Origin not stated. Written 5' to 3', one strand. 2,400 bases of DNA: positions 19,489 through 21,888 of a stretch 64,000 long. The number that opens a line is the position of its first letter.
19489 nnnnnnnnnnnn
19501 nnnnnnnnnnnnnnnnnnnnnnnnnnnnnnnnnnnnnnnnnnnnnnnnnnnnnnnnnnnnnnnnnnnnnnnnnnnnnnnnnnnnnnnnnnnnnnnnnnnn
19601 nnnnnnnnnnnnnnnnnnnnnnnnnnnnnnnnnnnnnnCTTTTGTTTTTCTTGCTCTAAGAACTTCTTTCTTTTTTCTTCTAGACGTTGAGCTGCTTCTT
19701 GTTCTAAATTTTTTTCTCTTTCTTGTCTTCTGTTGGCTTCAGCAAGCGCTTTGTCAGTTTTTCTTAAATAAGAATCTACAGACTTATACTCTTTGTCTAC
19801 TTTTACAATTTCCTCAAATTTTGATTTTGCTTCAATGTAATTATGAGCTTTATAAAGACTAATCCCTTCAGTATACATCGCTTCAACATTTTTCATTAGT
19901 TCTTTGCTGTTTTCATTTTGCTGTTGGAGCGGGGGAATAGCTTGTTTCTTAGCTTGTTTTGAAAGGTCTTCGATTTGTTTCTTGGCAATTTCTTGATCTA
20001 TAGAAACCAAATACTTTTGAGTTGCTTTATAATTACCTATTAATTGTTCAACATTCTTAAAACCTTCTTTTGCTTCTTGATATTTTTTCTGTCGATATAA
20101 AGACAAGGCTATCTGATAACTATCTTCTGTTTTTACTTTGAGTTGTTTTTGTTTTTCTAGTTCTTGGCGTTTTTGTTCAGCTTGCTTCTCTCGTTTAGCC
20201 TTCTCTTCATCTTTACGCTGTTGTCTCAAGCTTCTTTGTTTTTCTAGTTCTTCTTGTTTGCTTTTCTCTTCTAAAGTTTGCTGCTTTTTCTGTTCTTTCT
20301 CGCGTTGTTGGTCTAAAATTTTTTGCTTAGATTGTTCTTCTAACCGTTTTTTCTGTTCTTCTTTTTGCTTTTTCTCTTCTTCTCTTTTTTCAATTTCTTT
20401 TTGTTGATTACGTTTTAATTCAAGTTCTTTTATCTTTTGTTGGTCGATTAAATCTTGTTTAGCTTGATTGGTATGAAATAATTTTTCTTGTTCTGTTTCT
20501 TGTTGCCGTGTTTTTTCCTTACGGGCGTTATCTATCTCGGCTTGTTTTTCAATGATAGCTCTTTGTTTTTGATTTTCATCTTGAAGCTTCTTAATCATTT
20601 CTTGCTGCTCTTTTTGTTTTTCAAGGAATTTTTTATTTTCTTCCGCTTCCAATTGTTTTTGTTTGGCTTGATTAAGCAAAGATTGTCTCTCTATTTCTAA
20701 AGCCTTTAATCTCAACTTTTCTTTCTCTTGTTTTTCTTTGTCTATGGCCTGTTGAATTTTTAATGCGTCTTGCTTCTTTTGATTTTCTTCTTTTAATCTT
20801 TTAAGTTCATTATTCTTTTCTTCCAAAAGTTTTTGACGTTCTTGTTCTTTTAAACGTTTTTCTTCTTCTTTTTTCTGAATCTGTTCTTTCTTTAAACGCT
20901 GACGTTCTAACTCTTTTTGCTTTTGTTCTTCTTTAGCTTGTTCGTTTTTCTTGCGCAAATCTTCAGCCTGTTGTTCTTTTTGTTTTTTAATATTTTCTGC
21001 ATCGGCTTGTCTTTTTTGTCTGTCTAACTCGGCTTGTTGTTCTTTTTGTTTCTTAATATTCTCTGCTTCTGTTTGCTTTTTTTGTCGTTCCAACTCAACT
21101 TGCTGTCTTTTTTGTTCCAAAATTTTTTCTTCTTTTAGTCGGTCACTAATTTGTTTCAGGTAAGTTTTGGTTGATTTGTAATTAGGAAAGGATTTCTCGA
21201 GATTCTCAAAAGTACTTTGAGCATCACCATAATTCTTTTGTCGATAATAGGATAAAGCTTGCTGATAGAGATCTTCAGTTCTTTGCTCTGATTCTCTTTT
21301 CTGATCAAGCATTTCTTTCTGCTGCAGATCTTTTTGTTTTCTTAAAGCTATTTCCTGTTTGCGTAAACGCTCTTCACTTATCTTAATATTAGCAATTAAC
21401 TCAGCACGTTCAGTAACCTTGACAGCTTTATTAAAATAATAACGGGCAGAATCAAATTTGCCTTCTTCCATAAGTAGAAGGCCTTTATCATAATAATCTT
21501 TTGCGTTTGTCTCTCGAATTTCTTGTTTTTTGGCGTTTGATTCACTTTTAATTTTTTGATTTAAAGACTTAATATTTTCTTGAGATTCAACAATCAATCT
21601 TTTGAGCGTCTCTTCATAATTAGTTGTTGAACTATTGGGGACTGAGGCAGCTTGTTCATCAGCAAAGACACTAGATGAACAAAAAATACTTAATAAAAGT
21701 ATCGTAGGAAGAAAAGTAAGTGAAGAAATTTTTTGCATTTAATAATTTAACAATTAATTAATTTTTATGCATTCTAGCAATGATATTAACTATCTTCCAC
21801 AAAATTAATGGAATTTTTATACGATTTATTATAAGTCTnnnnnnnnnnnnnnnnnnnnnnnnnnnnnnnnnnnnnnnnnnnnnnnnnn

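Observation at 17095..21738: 1547-aa secreted Lys/Glu-rich coiled-coil protein with eight dispersed TPR-like modules and in-frame tandem DNA repeats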

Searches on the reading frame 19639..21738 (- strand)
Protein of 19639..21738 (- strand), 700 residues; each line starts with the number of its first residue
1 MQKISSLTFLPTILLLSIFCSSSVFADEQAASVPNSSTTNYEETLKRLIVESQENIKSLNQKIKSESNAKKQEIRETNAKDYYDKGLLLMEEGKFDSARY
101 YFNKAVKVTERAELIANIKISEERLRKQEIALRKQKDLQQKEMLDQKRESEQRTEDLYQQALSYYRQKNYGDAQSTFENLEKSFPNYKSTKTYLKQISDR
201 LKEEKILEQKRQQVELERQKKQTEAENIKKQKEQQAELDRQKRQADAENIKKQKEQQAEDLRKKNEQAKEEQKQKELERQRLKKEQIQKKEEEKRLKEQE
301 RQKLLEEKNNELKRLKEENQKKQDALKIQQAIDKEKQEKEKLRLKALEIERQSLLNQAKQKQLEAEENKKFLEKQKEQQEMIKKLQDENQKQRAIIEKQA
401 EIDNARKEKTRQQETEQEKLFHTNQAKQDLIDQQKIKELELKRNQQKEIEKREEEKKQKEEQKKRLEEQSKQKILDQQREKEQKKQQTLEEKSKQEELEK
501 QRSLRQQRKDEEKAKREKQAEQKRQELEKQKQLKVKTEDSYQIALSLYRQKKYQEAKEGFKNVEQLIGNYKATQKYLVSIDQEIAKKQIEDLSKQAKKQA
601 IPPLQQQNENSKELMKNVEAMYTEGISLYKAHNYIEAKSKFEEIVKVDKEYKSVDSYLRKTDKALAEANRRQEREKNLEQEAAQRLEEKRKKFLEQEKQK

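Call 32: find_related_loci(query=A1, collection=genome_contigs, flank=10000)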
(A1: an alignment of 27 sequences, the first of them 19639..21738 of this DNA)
Query A1 (700 aa) in genome_contigs; peptide patterns used: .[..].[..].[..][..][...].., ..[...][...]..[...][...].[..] (x = any residue, [..] = any of these).
146 stretches matched a pattern; 57 encode a relative of the query (tblastn E <= 1e-3); 57 distinct loci.
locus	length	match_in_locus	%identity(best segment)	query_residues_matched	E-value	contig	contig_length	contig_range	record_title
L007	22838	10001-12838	27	23-697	1e-38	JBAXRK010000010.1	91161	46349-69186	MAG: Candidatus Omnitrophota bacterium isolate ELA581 MAG581_10, whole genome shotgun sequence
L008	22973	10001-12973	39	1-665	1e-38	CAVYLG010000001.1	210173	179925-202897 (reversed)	MAG: Candidatus Omnitrophota bacterium isolate MFD01476.bin.2.120 genome assembly, contig: contig_100436, whole genome s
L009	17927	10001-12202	36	8-264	5e-38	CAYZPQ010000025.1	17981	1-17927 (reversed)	MAG TPA_asm: uncultured Planctomycetales bacterium isolate SRP219642_co4_193 genome assembly, contig: NODE_5117_length_1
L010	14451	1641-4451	27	5-691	5e-34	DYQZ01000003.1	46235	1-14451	MAG TPA_asm: Candidatus Omnitrophus sp. isolate SulCav_GS10_10_48_10 SulCav_GS10_10_370_length_46235_cov_6_685795, whole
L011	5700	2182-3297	32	4-700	1e-33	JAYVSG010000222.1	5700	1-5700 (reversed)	MAG: Candidatus Omnitrophota bacterium isolate GL74_DN_concoct_188_sub GL74_DN_concoct_188_sub_221, whole genome shotgun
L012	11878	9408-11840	36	1-669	1e-33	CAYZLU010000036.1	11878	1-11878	MAG TPA_asm: uncultured Planctomycetales bacterium isolate binchicken_co241_372 genome assembly, contig: NODE_5398_lengt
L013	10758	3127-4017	39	26-688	9e-33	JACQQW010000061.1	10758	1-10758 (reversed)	MAG: Candidatus Omnitrophota bacterium isolate NC_groundwater_1343_Ag_S-0.2um_51_20 S_p2_S4_coassembly_k141_912988, whol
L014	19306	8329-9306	36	4-678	3e-32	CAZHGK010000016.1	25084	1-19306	MAG TPA_asm: uncultured Planctomycetales bacterium isolate SRP278252_co2_12 genome assembly, contig: NODE_3932_length_25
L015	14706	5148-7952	34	1-225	2e-33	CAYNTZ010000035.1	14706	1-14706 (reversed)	MAG TPA_asm: uncultured Planctomycetales bacterium isolate SRP150892_co1_50 genome assembly, contig: NODE_3935_length_14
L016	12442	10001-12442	35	13-698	7e-32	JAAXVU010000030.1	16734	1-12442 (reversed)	MAG: Candidatus Omnitrophota bacterium isolate W9_Combined_metabat1_094 W9_Combined_metabat1_094_NODE_1843, whole genome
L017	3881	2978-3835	41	27-672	7e-32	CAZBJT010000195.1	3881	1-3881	MAG TPA_asm: uncultured Planctomycetales bacterium isolate binchicken_co54_492 genome assembly, contig: NODE_46914_lengt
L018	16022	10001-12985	26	10-695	2e-31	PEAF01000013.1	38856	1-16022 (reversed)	MAG: Candidatus Omnitrophota bacterium isolate MBPbin6 scaffold60, whole genome shotgun sequence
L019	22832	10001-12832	33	1-693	2e-31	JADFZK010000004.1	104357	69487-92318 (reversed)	MAG: Candidatus Omnitrophota bacterium isolate nHGRbin18 nHGR_bin18_NODE_73_length_104357_cov_11.133286, whole genome sh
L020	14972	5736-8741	29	8-684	2e-40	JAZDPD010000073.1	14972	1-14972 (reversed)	MAG: Candidatus Omnitrophota bacterium isolate MEGAHIT-group-0.817 k141_4526775, whole genome shotgun sequence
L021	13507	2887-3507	35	19-225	3e-31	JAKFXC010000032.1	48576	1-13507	MAG: Candidatus Omnitrophota bacterium isolate ND2_Bin_17 ND2_0000052, whole genome shotgun sequence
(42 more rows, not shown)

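Call 36: predict_structure(alignment_id=A1)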
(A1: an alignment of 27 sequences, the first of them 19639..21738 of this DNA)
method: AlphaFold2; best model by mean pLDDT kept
length: 700 residues; sequences in the alignment: 27
mean_pLDDT: 75.3   pTM: 0.30
mean pLDDT of the five models: 75.3, 74.7, 73.9, 73.7, 71.6
residues with pLDDT >= 90: 151; 70-90: 338; 50-70: 137; < 50: 74
segments of 3 or more residues with pLDDT < 50: 1-3, 21-39, 258-275, 414-434, 596-605
pLDDT, mean of each block of 10 residues (from residue 1): 52 62 42 41 75 85 84 88 91 87 90 83 82 83 85 93 95 95 92 93 89 83 75 74 65 51 46 49 57 66 71 70 71 71 68 68 67 63 69 72 69 46 33 54 74 76 79 81 78 79 82 83 82 90 95 94 91 93 88 51 49 82 94 93 90 89 88 77 77 72
secondary structure, 60 per line:
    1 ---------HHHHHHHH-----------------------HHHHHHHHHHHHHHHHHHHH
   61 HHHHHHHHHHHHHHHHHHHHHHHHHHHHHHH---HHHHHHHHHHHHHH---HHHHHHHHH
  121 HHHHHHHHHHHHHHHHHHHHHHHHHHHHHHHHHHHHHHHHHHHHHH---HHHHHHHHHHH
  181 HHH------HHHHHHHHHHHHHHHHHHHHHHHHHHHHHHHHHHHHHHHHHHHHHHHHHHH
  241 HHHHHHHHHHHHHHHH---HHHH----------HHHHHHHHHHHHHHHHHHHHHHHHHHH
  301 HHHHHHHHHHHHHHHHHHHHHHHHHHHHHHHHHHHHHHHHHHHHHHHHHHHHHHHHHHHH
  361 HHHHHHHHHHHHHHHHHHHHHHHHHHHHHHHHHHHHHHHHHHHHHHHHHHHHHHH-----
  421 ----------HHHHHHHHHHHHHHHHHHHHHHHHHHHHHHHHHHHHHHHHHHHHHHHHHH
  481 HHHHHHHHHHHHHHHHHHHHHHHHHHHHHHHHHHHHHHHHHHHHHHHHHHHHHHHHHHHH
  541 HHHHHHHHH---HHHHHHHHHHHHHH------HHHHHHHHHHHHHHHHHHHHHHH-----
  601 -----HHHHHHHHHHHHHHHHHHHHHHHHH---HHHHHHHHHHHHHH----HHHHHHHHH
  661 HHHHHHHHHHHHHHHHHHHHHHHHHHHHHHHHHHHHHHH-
elements in order (helices of 4 or more, strands of 3 or more residues): H10-17 H41-91 H95-108 H112-166 H170-183 H190-256 H260-263 H274-415 H431-549 H553-566 H573-595 H606-630 H634-647 H652-699

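Call 42: fold_search(model_id=the predicted structure, library=pdb)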
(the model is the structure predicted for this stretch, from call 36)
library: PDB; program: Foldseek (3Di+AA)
matches with E <= 10: 788; with E <= 0.001: 0
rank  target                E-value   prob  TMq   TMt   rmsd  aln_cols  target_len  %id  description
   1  1na0_A                1.5e-02  1.00  0.07  0.39  16.3       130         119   21  Design of Stable alpha-Helical Arrays from an Idealized TPR Motif (released 2003-06-03)
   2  6vl6_A                1.6e-02  1.00  0.07  0.39  16.1       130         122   18  De novo designed tetrahedral nanoparticle T33_dn2 presenting BG505 SOSIP trimers (released 2020-08-12)
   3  6v8e_A                2.4e-02  1.00  0.06  0.35  26.2       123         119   18  Computationally designed C3-symmetric homotrimer from TPR repeat protein (released 2020-08-12)
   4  5hrz                  2.4e-02  1.00  0.07  0.39  16.2       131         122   18  Computationally Designed Trimer 1na0C3_3 (released 2017-04-12)
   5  6n3q_F                2.9e-02  1.00  0.07  0.27  17.2       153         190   15  Cryo-EM structure of the yeast Sec complex (released 2018-12-19)
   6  6v8e_B                3.1e-02  1.00  0.06  0.36  26.3       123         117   18  Computationally designed C3-symmetric homotrimer from TPR repeat protein (released 2020-08-12)
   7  8uc6_B                3.1e-02  0.93  0.07  0.27  18.8       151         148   14  Calpain-7:IST1 Complex (released 2023-10-25)
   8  7bev_MODEL_1_A        3.5e-02  0.99  0.07  0.39  22.2       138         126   17  NMR structure of an optimized version of the first TPR domain of the human SPAG1 protein (released 2021-03-31)
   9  4cgv_B                3.6e-02  1.00  0.08  0.41  22.6       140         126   15  First TPR of Spaghetti (RPAP3) bound to HSP90 peptide SRMEEVD (released 2014-05-14)
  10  5lfl_B                3.6e-02  0.99  0.07  0.28  15.4       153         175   14  MamA RS-1 ArsTM double mutant (released 2017-08-02)
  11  5lfl_A                3.8e-02  0.98  0.07  0.27  15.3       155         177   14  MamA RS-1 ArsTM double mutant (released 2017-08-02)
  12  4xi0_A                4.1e-02  0.98  0.07  0.27  16.1       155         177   14  MamA 41-end from Desulfovibrio magneticus RS-1 (released 2015-08-19)
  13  8ump_A                4.3e-02  1.00  0.07  0.41  16.1       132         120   16  T33-ml35 - Designed Tetrahedral Protein Cage Using Machine Learning Algorithms (released 2023-11-15)
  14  4cgv_C                4.5e-02  0.99  0.07  0.38  22.3       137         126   15  First TPR of Spaghetti (RPAP3) bound to HSP90 peptide SRMEEVD (released 2014-05-14)
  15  4xi0_D                4.8e-02  0.99  0.07  0.27  16.6       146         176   14  MamA 41-end from Desulfovibrio magneticus RS-1 (released 2015-08-19)
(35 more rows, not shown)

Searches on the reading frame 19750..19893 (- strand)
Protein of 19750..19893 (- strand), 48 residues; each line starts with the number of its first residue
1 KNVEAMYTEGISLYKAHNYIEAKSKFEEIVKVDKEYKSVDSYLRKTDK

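Call 61: search_protein_families(library=pfam, proteins=[window:19750-19893:-], max_evalue=1)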
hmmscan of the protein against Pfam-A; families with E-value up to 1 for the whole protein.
seq(48 aa): 1 family
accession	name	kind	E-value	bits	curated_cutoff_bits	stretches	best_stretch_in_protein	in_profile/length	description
PF07719.23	TPR_2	-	0.00013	22.3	27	1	4-35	2-33/34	Tetratricopeptide repeat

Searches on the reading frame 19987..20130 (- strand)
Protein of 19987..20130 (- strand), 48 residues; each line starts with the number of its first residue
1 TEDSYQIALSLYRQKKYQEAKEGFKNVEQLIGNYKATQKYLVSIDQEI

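Call 61: search_protein_families(library=pfam, proteins=[window:19987-20130:-], max_evalue=1)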
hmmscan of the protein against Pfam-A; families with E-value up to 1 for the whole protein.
seq(48 aa): 7 families
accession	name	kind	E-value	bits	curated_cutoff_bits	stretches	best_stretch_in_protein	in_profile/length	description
PF07719.23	TPR_2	-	0.0041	17.6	27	1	5-30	5-30/34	Tetratricopeptide repeat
PF13174.12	TPR_6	-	0.0052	17.8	26.3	1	5-27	4-26/33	Tetratricopeptide repeat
PF00515.34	TPR_1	-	0.013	15.7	27.8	1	5-28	5-28/34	Tetratricopeptide repeat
PF12895.13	ANAPC3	-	0.014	16.1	27.2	1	2-27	24-49/82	Anaphase-promoting complex, cyclosome, subunit 3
PF14853.12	Fis1_TPR_C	-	0.045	14.4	25.3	1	4-22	4-22/53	Fis1 C-terminal tetratricopeptide repeat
PF07720.18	TPR_3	-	0.046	14.3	20.7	1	7-20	7-20/34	Tetratricopeptide repeat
PF13424.12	TPR_12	-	0.096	13.3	30.1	1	5-31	6-33/77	Tetratricopeptide repeat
